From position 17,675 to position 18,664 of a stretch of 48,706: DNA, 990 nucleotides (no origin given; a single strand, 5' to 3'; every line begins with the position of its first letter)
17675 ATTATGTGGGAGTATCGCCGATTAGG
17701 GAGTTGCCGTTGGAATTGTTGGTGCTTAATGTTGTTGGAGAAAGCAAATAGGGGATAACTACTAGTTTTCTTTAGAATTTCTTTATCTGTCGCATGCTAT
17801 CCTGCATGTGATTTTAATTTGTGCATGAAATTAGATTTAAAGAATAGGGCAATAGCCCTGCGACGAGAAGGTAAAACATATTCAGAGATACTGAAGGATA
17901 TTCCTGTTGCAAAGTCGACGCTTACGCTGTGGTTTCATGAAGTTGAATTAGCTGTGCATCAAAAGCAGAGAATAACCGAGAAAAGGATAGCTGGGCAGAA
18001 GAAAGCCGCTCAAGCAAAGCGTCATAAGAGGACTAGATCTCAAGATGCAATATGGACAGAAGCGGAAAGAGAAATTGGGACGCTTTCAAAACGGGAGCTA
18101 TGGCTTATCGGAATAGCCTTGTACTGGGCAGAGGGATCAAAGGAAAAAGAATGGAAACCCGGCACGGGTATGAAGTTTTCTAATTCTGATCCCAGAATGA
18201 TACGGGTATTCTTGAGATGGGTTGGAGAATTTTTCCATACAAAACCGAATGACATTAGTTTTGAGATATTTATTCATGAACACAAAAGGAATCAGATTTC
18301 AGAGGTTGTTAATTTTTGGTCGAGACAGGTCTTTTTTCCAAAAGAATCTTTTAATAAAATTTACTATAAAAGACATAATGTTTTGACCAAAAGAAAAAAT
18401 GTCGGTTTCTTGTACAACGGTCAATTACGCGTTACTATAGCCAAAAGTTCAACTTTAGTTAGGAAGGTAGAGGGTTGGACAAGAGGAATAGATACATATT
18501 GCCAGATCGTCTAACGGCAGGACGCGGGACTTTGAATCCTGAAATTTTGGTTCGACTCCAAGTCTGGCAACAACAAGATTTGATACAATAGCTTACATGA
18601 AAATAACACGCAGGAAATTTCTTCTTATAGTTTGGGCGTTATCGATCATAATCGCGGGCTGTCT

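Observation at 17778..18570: Family of three HTH + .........-like paralogs attached to tRNA termini; two terminate inside the tRNA in the identical register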

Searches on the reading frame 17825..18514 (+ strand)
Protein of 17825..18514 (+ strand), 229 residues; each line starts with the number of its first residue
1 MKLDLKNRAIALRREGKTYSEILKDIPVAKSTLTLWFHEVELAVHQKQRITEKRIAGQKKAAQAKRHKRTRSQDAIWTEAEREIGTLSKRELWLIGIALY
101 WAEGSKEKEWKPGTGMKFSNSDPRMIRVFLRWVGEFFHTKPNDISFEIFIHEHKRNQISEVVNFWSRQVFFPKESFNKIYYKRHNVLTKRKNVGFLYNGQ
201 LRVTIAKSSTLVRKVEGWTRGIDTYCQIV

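Call 7: search_protein_families(library=pfam, proteins=[window:17825-18514:+], max_evalue=1)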
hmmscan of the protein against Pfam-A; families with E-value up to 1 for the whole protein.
window:17825-18514:+ (229 aa): 1 family
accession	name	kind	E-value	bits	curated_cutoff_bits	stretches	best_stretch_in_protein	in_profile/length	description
PF25787.1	HTH_SB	-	0.04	14.1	43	1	3-33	9-39/53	Sleeping Beauty transposase HTH domain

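Call 9: search_protein_families(library=ncbifam, proteins=[window:17825-18514:+], max_evalue=1)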
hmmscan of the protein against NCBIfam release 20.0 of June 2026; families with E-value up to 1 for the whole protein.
window:17825-18514:+ (229 aa): 0 families

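Call 10: search_solved_structures(query=window:17825-18514:+, max_evalue=10)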
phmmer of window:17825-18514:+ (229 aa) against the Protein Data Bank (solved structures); distinct sequences matched with E-value up to 10: 0.

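Call 12: find_homologous_proteins(query=window:17825-18514:+)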
Query window:17825-18514:+ (229 aa): 830 proteins with E <= 0.001 among 948 candidates; the best 120 are listed.
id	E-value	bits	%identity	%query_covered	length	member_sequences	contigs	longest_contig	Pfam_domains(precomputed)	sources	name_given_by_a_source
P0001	6.2e-150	515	100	100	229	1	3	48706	-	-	-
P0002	2.4e-92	327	64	100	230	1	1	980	-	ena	-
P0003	2.0e-91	324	62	100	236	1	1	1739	-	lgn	-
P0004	3.4e-91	323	64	100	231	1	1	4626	-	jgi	jgi:hypothetical protein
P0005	4.1e-91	323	66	100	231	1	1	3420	-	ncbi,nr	ncbi:MAG: hypothetical protein Q7R72_02660 [bacterium]|nr:hypothetical protein [bacterium]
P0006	8.0e-90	319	62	100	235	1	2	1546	-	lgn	-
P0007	3.5e-89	316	63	100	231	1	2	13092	-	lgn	-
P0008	4.1e-89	316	65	98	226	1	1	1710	-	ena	-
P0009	5.7e-89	316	63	100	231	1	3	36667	PF13384.13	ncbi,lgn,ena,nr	ncbi:MAG TPA: hypothetical protein VFQ72_00670 [Candidatus Paceibacterota bacterium]|nr:hypothetical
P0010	7.5e-89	315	61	100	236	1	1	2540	-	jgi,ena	-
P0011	1.9e-88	314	63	100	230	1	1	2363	-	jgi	jgi:hypothetical protein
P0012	8.5e-88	312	61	100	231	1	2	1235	-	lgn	-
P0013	1.4e-87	311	63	95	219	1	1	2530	-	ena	-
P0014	5.2e-87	309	59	100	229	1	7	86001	-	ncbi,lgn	ncbi:MAG TPA: hypothetical protein VGE35_04160 [Candidatus Paceibacterota bacterium]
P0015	1.8e-86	308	60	100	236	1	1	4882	-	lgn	-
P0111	1.2e-67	246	52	95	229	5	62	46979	-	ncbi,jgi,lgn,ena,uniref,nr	ncbi:MAG: hypothetical protein UT65_C0022G0010 [Parcubacteria group bacterium GW2011_GWF2_39_8b]|uni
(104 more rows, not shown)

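Call 17: find_related_loci(query=A2, collection=genome_contigs, flank=3000)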
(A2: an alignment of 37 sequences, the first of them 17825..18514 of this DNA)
Query A2 (229 aa) in genome_contigs; peptide patterns used: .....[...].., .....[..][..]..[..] (x = any residue, [..] = any of these).
475 stretches matched a pattern; 425 encode a relative of the query (tblastn E <= 1e-3); the best 80 are kept; 80 distinct loci.
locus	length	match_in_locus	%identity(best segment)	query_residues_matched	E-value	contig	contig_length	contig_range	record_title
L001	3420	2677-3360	66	2-229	8e-99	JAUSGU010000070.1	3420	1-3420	MAG: bacterium isolate E14_metabat.bin.148 E14_k141_888666, whole genome shotgun sequence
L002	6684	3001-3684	63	2-229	7e-94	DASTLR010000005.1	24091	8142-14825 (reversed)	MAG TPA_asm: Candidatus Paceibacterota bacterium isolate SMAG_U3078 k141_199424, whole genome shotgun sequence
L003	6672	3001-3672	52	1-222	3e-80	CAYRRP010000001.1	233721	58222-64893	MAG TPA_asm: uncultured Candidatus Saccharibacteria bacterium isolate SRP292972_co1_99 genome assembly, contig: NODE_72_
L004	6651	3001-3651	53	6-222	5e-78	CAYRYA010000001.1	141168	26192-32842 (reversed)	MAG TPA_asm: uncultured Candidatus Saccharibacteria bacterium isolate SRP286056_co1_77 genome assembly, contig: NODE_78_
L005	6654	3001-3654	56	6-222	2e-77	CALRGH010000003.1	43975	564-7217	MAG: Candidatus Nomurabacteria bacterium isolate TrH-25oct19-77 genome assembly, contig: TrH-25oct19-C1382, whole genome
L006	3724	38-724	52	1-229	2e-76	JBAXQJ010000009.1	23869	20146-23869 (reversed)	MAG: bacterium isolate ELA554 MAG554_9, whole genome shotgun sequence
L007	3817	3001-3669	51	2-224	1e-75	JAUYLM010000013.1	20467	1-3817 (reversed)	MAG: bacterium isolate C24_metabat.bin.35 C24_k141_25407, whole genome shotgun sequence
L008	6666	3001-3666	54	1-222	1e-75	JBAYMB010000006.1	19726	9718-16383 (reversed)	MAG: Candidatus Paceibacterota bacterium isolate SO_2016_LW1_29 scaffold02606_LW64-88_2016, whole genome shotgun sequenc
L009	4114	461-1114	53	6-222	3e-75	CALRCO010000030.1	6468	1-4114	MAG: Candidatus Nomurabacteria bacterium isolate RH-23may17-429 genome assembly, contig: RH-23may17-C101750, whole genom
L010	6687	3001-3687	53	1-229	4e-75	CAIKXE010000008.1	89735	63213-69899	uncultured bacterium isolate Loclat_bin-10281 genome assembly, contig: bin-10281:08/13, whole genome shotgun sequence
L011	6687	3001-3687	52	1-229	6e-75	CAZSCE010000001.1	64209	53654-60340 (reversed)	MAG TPA_asm: uncultured Candidatus Saccharibacteria bacterium isolate SRP272421_co1_693 genome assembly, contig: NODE_65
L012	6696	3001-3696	52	1-229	1e-74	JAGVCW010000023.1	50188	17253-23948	MAG: Candidatus Paceibacterota bacterium isolate WC_11 c_000000070558, whole genome shotgun sequence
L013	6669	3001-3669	52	1-223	5e-74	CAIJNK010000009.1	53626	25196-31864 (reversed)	uncultured bacterium isolate AlinenLipids_bin-6017 genome assembly, contig: bin-6017:09/22, whole genome shotgun sequenc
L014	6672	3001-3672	53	2-225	5e-74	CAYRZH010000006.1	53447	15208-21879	MAG TPA_asm: uncultured Candidatus Saccharibacteria bacterium isolate binchicken_co16_374 genome assembly, contig: NODE_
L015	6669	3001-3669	48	5-227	6e-74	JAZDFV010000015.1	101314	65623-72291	MAG: Candidatus Jorgensenbacteria bacterium isolate MEGAHIT-group-0.224 k141_20182019, whole genome shotgun sequence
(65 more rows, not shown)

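Call 20: predict_structure(alignment_id=A2)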
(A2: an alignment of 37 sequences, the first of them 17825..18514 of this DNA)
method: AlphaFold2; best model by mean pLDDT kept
length: 229 residues; sequences in the alignment: 37
mean_pLDDT: 88.6   pTM: 0.67
mean pLDDT of the five models: 88.6, 88.1, 87.5, 84.6, 83.0
residues with pLDDT >= 90: 154; 70-90: 62; 50-70: 12; < 50: 1
segments of 3 or more residues with pLDDT < 50: none
pLDDT, mean of each block of 10 residues (from residue 1): 87 92 92 89 66 85 95 96 93 94 83 85 95 93 94 92 96 95 77 80 89 89 79
secondary structure, 60 per line:
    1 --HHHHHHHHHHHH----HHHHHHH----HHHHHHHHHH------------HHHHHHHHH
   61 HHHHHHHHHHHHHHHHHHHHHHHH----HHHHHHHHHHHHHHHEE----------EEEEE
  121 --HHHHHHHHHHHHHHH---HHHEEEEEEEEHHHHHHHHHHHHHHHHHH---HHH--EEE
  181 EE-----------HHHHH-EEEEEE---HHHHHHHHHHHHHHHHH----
elements in order: H3-14 H19-25 H30-39 H52-84 H89-103 E116-120 H123-137 E144-151 H152-169 E178-182 H194-198 E200-205 H209-225

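Call 29: fold_search(model_id=the predicted structure, library=pdb)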
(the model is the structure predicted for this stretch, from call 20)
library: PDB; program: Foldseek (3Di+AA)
matches with E <= 10: 638; with E <= 0.001: 0
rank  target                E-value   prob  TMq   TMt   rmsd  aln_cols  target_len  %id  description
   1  9ljm_A                5.6e-03  0.94  0.25  0.34   8.2       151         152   14  Structure of the periplasmic domain of MotS from Bacillus subtilis in 300 mM KCl (released 2025-02-26)
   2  9ljl_A                8.7e-03  0.91  0.26  0.34   8.2       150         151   14  Structure of the periplasmic domain of MotS from Bacillus subtilis in 300 mM NaCl (released 2025-02-26)
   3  9ljk_B                9.2e-03  0.91  0.26  0.34  15.7       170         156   14  Structure of the periplasmic domain of MotS from Bacillus subtilis (released 2025-02-26)
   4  6iki_A                1.3e-02  0.85  0.23  0.34   6.8       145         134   12  Crystal structure of YfiB(W55L) (released 2019-03-13)
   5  9ljl_B                1.8e-02  0.82  0.25  0.33   8.2       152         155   14  Structure of the periplasmic domain of MotS from Bacillus subtilis in 300 mM NaCl (released 2025-02-26)
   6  6iki_B                2.2e-02  0.69  0.23  0.33   8.3       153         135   12  Crystal structure of YfiB(W55L) (released 2019-03-13)
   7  5eaz_A                2.8e-02  0.69  0.24  0.34   7.7       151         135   14  crystal form I of YfiB belonging to space groups P21 (released 2016-05-18)
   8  1iv1_A                3.2e-02  0.97  0.25  0.35   4.7        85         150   18  Structure of 2C-Methyl-D-erythritol-2,4-cyclodiphosphate Synthase (released 2002-09-11)
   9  9ljk_A                3.4e-02  0.75  0.26  0.34  14.4       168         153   15  Structure of the periplasmic domain of MotS from Bacillus subtilis (released 2025-02-26)
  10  4c81                  4.1e-02  0.72  0.21  0.28   6.0        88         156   11  IspF (Plasmodium falciparum) CDP complex (released 2014-01-08)
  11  3b6n                  4.6e-02  0.90  0.21  0.31   5.9        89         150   11  Crystal structure of 2C-methyl-D-erythritol 2,4-cyclodiphosphate synthase PV003920 from Plasmodium vivax (released 2007-11-20)
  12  2zvy_B                5.5e-02  0.63  0.25  0.31  16.9       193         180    7  Structure of the periplasmic domain of MotB from Salmonella (crystal form II) (released 2009-09-01)
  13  1iv2_A                8.0e-02  0.91  0.24  0.35   4.4        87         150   16  Structure of 2C-Methyl-D-erythritol-2,4-cyclodiphosphate Synthase (bound form CDP) (released 2002-09-11)
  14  5y40_A                9.1e-02  0.54  0.27  0.36  10.2       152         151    8  Structure of the periplasmic domain of the MotB L119P mutant from Salmonella (crystal form 2) (released 2018-04-11)
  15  2zvz_A                9.6e-02  0.47  0.27  0.34  13.6       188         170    9  Structure of the periplasmic domain of MotB from Salmonella (crystal form III) (released 2009-09-01)
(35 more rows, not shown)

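Call 30: search_solved_structures(query=A2, max_evalue=10, show_alignments=3)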
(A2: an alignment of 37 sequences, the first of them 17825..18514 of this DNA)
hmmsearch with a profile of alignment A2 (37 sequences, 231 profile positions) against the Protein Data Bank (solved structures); distinct sequences matched with E-value up to 10: 2.
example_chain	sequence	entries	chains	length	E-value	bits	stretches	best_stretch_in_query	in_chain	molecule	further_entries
2r0q_C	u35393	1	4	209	0.064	15.8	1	7-48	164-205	Putative transposon Tn552 DNA-invertase bin3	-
2m8e_A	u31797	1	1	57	0.093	15.3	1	5-43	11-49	SLEEPING BEAUTY TRANSPOSASE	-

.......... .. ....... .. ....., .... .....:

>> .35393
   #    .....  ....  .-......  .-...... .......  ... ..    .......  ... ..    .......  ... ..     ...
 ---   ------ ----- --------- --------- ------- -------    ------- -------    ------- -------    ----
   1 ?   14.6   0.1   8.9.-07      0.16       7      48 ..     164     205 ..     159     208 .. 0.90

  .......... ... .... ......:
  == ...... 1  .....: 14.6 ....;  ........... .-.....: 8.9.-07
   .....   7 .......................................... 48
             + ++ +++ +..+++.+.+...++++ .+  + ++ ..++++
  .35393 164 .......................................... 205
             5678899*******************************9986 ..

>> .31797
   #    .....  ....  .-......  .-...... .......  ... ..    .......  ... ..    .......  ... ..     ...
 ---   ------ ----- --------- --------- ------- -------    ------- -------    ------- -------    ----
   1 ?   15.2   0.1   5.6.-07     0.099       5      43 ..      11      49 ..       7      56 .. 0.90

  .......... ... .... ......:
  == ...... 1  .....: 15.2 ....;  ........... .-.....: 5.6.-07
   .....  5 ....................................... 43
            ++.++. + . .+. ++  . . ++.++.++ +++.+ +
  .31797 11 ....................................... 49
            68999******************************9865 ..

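Call 31: search_protein_families(library=phrogs, proteins=[window:17825-18514:+], max_evalue=1)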
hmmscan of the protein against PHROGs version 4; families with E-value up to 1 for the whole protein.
window:17825-18514:+ (229 aa): 4 families
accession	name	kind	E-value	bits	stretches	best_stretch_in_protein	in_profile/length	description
phrog_4645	-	DNA, RNA and nucleotide metabolism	0.038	14.1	0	14-92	3-81/308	endonuclease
phrog_13523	-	unknown function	0.13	13.8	1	171-185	57-71/74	-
phrog_13183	-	unknown function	0.15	13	1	96-134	44-81/88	-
phrog_2727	-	unknown function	0.85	10.6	0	12-71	22-80/176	-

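Call 76: search_protein_families(library=padloc, proteins=[window:17825-18514:+], max_evalue=0.1)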
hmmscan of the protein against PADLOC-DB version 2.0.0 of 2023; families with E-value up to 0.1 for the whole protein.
window:17825-18514:+ (229 aa): 0 families

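Call 78: search_protein_representatives(alignment_id=A4)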
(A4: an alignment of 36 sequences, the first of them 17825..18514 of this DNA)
Query: 36 sequences, 221 profile positions. Proteins with E-value up to 0.001 (for the whole library): 9435; up to 1e-10: 4728; up to 1e-30: 1443. The best 150 are listed.
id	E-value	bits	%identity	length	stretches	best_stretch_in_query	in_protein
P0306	6.7e-75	267.8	-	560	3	3-214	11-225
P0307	1.3e-73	263.5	-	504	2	4-215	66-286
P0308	2.6e-72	259.3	-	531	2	4-216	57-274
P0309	5.0e-71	255.1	-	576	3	4-215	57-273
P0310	1.8e-70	253.3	-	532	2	6-215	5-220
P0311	1.3e-69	250.5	-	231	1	4-220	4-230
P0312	4.8e-69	248.6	-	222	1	2-214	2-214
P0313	4.8e-69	248.6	-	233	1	1-218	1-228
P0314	6.2e-68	245.0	-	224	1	10-219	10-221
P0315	2.2e-67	243.2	-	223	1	6-220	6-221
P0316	1.7e-66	240.2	-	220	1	1-216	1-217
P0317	2.4e-66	239.8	-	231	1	1-218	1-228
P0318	4.3e-66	238.9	-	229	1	5-218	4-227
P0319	7.7e-66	238.1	-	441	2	4-211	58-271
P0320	1.1e-65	237.6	-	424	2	4-216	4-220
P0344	3.2e-61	223.0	-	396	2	2-216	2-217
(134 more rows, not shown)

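Call 80: find_encoding_contigs(protein=P0306, flank=5000, max_places=3)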
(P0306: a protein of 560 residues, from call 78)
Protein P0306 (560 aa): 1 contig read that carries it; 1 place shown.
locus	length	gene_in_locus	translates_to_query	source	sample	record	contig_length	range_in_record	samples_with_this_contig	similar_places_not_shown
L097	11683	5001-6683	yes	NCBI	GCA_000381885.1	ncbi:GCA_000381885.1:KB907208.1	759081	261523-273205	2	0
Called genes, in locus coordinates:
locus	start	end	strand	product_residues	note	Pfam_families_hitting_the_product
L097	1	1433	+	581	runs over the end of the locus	PF00005:ABC_tran, PF03308:MeaB (faint), PF13191:AAA_16 (faint), PF13555:AAA_29 (faint), PF02463:SMC_N (faint), PF12848:ABC_tran_Xtn, PF00005:ABC_tran, PF16326:ABC_tran_CTD, +2 more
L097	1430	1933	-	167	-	PF01047:MarR, PF12802:MarR_2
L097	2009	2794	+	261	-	PF05175:MTS (weak), PF13489:Methyltransf_23, PF08241:Methyltransf_11, PF08242:Methyltransf_12, PF13649:Methyltransf_25, PF13847:Methyltransf_31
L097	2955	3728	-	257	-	PF00440:TetR_N, PF19344:TetR_C_32, PF21943:TetR_C_46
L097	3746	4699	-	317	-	PF00487:FA_desaturase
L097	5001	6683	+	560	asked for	PF01381:HTH_3 (faint), PF02796:HTH_7 (faint), PF13542:HTH_Tnp_ISL3 (faint), PF13551:HTH_29 (faint), PF13936:HTH_38 (faint), PF00356:LacI (faint), PF13384:HTH_23, PF13518:HTH_28 (weak), +5 more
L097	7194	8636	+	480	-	PF00483:NTP_transferase, PF01128:IspD, PF12804:NTP_transf_3, PF25087:GMPPB_C (faint), PF00132:Hexapep (weak)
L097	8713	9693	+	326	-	PF13793:Pribosyltran_N, PF00156:Pribosyltran, PF14572:Pribosyl_synth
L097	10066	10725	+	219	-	PF01386:Ribosomal_L25p, PF14693:Ribosomal_TL5_C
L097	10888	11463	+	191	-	PF01195:Pept_tRNA_hydro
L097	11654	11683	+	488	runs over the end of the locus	PF13727:CoA_binding_3, PF02397:Bac_transf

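Call 85: find_related_loci(query=A5, collection=metagenome_contigs, flank=2500)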
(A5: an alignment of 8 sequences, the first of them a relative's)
Query A5 (560 aa) in metagenome_contigs; peptide patterns used: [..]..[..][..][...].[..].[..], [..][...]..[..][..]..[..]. (x = any residue, [..] = any of these).
600 stretches matched a pattern (row limit reached: there are more); 516 encode a relative of the query (tblastn E <= 1e-3); the best 80 are kept; 80 distinct loci.
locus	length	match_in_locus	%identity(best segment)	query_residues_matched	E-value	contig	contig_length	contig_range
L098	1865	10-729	50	7-535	6e-67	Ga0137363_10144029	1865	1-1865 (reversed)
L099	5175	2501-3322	51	7-531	5e-64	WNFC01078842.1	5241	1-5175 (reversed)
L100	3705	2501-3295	50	1-530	3e-63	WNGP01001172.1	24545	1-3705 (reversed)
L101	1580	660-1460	53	7-526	2e-65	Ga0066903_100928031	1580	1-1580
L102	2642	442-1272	52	7-539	6e-63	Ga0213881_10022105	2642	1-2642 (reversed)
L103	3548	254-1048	52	7-530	2e-62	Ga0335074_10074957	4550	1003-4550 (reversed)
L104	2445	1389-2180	52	7-532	3e-62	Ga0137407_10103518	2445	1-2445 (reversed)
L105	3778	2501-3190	51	8-536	3e-61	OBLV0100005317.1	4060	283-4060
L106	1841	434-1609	53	7-550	5e-63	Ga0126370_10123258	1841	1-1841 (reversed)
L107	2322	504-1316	51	7-533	5e-62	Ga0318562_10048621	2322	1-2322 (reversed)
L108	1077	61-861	50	7-530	8e-66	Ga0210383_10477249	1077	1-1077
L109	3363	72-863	51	7-532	1e-60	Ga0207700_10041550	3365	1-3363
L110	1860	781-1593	50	8-537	1e-62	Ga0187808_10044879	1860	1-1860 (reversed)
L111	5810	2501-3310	51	7-530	3e-60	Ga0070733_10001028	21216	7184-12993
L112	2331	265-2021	51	7-546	9e-104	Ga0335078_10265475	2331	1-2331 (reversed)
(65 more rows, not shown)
